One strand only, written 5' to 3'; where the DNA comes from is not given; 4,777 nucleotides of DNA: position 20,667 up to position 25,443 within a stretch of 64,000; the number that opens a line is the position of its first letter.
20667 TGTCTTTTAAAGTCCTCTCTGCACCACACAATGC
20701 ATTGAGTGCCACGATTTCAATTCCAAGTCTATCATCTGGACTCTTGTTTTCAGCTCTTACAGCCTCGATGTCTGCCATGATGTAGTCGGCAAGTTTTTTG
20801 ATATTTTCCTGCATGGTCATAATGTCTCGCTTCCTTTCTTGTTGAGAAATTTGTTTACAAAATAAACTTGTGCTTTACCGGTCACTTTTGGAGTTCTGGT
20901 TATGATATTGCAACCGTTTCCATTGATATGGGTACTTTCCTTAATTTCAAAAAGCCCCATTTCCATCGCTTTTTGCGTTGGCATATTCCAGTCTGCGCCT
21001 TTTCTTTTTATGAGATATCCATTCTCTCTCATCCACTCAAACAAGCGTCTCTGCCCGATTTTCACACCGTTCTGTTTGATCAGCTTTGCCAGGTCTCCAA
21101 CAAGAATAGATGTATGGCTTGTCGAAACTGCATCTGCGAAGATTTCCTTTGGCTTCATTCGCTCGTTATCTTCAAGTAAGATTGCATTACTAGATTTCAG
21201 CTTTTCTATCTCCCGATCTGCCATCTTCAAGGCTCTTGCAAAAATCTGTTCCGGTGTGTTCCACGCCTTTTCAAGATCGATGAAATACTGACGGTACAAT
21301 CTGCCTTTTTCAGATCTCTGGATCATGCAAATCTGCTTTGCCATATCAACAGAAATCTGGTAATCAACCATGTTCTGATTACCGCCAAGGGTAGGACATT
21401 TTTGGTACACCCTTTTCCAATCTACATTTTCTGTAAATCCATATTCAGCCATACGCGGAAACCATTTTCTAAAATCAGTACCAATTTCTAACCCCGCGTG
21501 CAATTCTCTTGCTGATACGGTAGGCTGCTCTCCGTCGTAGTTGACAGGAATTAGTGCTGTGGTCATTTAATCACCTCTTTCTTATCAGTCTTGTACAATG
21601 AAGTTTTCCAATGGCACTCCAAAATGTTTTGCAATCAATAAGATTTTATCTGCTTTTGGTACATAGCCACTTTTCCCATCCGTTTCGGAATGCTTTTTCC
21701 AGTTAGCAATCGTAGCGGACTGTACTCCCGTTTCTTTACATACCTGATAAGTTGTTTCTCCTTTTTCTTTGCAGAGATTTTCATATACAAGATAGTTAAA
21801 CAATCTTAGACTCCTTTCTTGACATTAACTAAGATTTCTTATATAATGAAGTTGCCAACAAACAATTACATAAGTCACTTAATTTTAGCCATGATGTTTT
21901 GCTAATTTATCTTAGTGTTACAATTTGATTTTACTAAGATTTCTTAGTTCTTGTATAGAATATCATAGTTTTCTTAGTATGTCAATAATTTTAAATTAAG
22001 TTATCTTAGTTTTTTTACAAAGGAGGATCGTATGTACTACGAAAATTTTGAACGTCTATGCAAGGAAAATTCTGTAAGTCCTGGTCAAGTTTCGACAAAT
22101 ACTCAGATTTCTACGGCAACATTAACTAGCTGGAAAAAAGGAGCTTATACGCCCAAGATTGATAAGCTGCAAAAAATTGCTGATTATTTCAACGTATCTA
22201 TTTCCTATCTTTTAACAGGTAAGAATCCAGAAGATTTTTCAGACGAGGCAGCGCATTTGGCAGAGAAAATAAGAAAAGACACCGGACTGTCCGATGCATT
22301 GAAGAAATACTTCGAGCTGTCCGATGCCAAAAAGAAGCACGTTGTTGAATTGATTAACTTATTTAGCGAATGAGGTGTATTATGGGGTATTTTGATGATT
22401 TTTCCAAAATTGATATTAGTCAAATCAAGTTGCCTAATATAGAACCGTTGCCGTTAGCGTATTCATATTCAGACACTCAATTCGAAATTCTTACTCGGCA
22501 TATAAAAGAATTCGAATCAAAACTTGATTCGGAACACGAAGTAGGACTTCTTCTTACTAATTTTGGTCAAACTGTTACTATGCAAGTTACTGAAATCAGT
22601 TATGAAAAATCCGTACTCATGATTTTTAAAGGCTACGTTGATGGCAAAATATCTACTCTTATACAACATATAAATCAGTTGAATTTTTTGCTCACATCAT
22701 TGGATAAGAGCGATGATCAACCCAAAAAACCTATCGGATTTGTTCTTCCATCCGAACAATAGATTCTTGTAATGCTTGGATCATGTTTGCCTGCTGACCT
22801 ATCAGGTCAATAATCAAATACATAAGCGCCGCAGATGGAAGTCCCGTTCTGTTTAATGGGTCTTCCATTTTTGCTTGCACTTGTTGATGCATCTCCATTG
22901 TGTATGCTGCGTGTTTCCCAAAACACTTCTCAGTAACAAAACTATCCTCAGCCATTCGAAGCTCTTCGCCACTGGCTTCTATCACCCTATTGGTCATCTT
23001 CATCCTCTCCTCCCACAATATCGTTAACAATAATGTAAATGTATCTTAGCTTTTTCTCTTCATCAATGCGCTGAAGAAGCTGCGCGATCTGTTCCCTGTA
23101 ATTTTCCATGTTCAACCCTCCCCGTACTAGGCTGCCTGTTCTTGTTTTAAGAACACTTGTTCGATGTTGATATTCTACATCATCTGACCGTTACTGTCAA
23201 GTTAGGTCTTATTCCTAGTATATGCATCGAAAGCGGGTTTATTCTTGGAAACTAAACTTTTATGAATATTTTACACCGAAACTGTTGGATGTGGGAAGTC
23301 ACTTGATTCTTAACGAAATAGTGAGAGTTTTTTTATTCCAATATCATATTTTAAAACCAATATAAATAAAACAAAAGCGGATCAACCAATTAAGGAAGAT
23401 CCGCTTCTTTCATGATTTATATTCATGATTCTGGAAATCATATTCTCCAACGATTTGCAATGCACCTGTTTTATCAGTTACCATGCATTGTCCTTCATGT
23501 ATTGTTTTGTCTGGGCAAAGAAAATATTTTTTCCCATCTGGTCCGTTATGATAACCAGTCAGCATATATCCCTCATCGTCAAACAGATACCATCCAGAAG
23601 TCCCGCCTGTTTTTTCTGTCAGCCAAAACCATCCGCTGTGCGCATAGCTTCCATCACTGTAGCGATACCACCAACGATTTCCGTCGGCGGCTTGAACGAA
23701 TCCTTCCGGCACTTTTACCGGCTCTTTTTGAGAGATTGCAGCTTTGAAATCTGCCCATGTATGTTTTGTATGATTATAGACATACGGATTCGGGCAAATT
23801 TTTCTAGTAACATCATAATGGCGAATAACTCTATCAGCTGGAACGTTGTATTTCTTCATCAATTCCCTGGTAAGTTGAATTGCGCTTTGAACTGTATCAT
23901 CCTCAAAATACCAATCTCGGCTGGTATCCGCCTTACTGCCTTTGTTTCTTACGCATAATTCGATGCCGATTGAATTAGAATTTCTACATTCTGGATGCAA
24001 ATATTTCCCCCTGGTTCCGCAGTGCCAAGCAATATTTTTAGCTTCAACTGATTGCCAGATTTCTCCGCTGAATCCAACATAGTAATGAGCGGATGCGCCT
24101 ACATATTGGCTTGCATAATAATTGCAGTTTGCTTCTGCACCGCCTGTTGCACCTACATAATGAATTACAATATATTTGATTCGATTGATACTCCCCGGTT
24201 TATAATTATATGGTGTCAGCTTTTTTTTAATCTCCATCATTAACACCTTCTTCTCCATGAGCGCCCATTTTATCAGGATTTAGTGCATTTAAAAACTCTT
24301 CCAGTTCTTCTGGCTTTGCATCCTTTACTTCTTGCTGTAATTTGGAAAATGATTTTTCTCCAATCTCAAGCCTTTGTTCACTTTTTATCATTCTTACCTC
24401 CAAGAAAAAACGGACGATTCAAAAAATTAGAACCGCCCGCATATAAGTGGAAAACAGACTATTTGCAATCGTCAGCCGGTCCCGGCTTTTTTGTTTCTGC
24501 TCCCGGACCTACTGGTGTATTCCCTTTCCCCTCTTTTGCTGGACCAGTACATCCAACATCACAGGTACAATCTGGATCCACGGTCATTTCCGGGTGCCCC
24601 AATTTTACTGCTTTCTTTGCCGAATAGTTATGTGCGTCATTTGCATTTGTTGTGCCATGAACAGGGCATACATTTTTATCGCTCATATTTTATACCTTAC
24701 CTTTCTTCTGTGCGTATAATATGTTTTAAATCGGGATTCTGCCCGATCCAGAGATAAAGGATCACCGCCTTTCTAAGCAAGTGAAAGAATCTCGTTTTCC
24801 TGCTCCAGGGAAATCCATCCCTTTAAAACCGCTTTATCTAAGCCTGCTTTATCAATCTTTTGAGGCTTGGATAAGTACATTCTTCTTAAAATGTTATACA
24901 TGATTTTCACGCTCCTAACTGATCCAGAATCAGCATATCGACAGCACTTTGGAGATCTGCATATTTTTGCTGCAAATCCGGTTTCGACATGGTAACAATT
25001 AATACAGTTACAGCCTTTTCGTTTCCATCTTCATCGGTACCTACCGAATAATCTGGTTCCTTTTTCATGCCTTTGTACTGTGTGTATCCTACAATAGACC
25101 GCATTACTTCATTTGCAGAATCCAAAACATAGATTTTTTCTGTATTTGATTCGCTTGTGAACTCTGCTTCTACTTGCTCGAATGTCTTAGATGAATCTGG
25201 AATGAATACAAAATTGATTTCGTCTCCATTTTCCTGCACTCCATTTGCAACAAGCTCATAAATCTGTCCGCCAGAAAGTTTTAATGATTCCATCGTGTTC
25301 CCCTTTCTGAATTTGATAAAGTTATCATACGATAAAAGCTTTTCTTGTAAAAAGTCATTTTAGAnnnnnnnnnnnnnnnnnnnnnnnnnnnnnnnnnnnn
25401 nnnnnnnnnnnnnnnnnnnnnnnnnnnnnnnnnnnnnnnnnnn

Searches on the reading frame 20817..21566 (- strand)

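Call 36: search_protein_families(library=phrogs, proteins=[window:20817-21566:-], max_evalue=0.00001)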
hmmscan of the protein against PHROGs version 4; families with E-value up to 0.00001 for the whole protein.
window:20817-21566:- (249 aa): 9 families
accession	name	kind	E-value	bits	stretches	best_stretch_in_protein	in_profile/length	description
phrog_63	-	transcription regulation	1.4e-67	229.9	1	7-243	123-359/431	anti-repressor Ant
phrog_9438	-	transcription regulation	3e-44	150.7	1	135-245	6-116/121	anti-repressor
phrog_130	-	transcription regulation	1.4e-36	127.6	1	106-244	268-412/480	anti-repressor Ant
phrog_5817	-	transcription regulation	5.5e-30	105.9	1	14-140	24-154/210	anti-repressor Ant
phrog_15968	-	transcription regulation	1.4e-29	103.1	1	175-244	1-70/73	anti-repressor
phrog_6904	-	unknown function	1.5e-17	64.7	1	1-83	1-90/95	-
phrog_377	-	transcription regulation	2.4e-16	61.2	1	13-123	17-131/213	anti-repressor Ant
phrog_373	-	transcription regulation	3.6e-14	53.9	1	9-136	92-233/373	anti-repressor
phrog_14211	-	transcription regulation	3.7e-14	53.8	1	61-103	90-132/234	anti-repressor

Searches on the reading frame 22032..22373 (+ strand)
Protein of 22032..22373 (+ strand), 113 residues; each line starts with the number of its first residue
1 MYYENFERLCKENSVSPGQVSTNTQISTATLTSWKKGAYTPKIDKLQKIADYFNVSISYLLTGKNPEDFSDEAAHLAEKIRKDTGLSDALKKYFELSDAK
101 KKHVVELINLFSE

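Call 36: search_protein_families(library=phrogs, proteins=[window:22032-22373:+], max_evalue=0.00001)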
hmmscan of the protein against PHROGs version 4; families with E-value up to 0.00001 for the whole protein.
window:22032-22373:+ (113 aa): 8 families
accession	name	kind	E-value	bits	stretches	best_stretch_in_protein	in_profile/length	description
phrog_8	-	transcription regulation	2.9e-15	57.6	1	4-87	79-172/346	transcriptional regulator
phrog_2967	-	transcription regulation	3.1e-10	41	1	4-71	13-78/225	transcriptional regulator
phrog_3037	-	transcription regulation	6.3e-09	36.9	1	19-90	33-108/189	transcriptional repressor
phrog_4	-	transcription regulation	9.8e-09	35.7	1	8-71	143-202/400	transcriptional repressor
phrog_18248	-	transcription regulation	1.4e-08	35.2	1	4-72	5-71/264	transcriptional regulator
phrog_2439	-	transcription regulation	2e-07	31.2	1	5-86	11-90/367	transcriptional regulator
phrog_1994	-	DNA, RNA and nucleotide metabolism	2.6e-07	31.7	1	5-78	3-76/170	DNA binding protein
phrog_2328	-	transcription regulation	2.9e-06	28.1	1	15-72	29-86/128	transcriptional repressor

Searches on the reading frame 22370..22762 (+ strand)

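Call 36: search_protein_families(library=phrogs, proteins=[window:22370-22762:+], max_evalue=0.00001)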
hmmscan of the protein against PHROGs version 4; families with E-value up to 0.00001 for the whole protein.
window:22370-22762:+ (130 aa): 1 family
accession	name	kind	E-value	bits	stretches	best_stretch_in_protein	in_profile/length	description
phrog_3306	-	unknown function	9.5e-28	97.7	1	31-126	28-124/124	-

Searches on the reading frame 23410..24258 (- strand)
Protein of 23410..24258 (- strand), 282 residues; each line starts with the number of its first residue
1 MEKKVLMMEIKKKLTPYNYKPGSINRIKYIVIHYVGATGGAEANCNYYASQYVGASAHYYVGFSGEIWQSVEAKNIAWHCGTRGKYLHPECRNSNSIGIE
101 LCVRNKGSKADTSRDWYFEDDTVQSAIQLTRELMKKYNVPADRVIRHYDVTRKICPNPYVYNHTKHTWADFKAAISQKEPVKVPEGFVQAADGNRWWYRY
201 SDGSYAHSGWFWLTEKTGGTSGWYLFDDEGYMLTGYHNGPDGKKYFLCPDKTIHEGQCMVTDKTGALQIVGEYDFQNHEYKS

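Call 36: search_protein_families(library=phrogs, proteins=[window:23410-24258:-], max_evalue=0.00001)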
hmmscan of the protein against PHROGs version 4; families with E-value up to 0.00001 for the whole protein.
window:23410-24258:- (282 aa): 15 families
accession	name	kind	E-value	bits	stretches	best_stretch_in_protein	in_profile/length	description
phrog_1794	-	lysis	6.2e-42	145.2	1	6-183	33-203/336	amidase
phrog_670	-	lysis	6e-38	132.1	1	1-178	84-253/596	endolysin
phrog_9611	-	lysis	3.7e-32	112.9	1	15-179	8-171/246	endolysin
phrog_1493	-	lysis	1e-29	104.9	1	7-185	9-177/394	endolysin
phrog_3088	-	lysis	9.2e-28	98.6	1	7-179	1-160/248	amidase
phrog_833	-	lysis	1.3e-27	98.2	1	13-185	16-183/294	endolysin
phrog_19265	-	unknown function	1.6e-25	91.4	1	19-164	15-149/293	-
phrog_2338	-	lysis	1e-19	72.2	1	8-178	6-172/346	endolysin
phrog_7698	-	lysis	6.8e-16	59.9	1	14-192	12-174/316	endolysin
phrog_14048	-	lysis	1.1e-14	55.9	1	11-150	10-140/305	endolysin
phrog_3393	-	lysis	8.3e-12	46.5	1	24-173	20-151/342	endolysin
phrog_18955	-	unknown function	1e-10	41.9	1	18-177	287-435/483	-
phrog_5182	-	lysis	1.3e-10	42.5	1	16-177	23-185/321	endolysin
phrog_7854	-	lysis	2.6e-08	34.8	1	191-256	95-154/304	endolysin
phrog_1110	-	lysis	3.7e-06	27.5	0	17-260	11-247/301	endolysin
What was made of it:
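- Closest known: PBSX-type lysis cassette. Different: In the window the holin (47725-48030) and the amidase (23410-24258) lie elsewhere (call 36). g2-g8 have no counterpart in PBSX.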

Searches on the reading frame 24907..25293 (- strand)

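Call 36: search_protein_families(library=phrogs, proteins=[window:24907-25293:-], max_evalue=0.00001)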
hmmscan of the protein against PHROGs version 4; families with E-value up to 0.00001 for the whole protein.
window:24907-25293:- (128 aa): 1 family
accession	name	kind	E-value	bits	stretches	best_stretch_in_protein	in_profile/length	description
phrog_12931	-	unknown function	4.2e-19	69.9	1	1-124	1-113/123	-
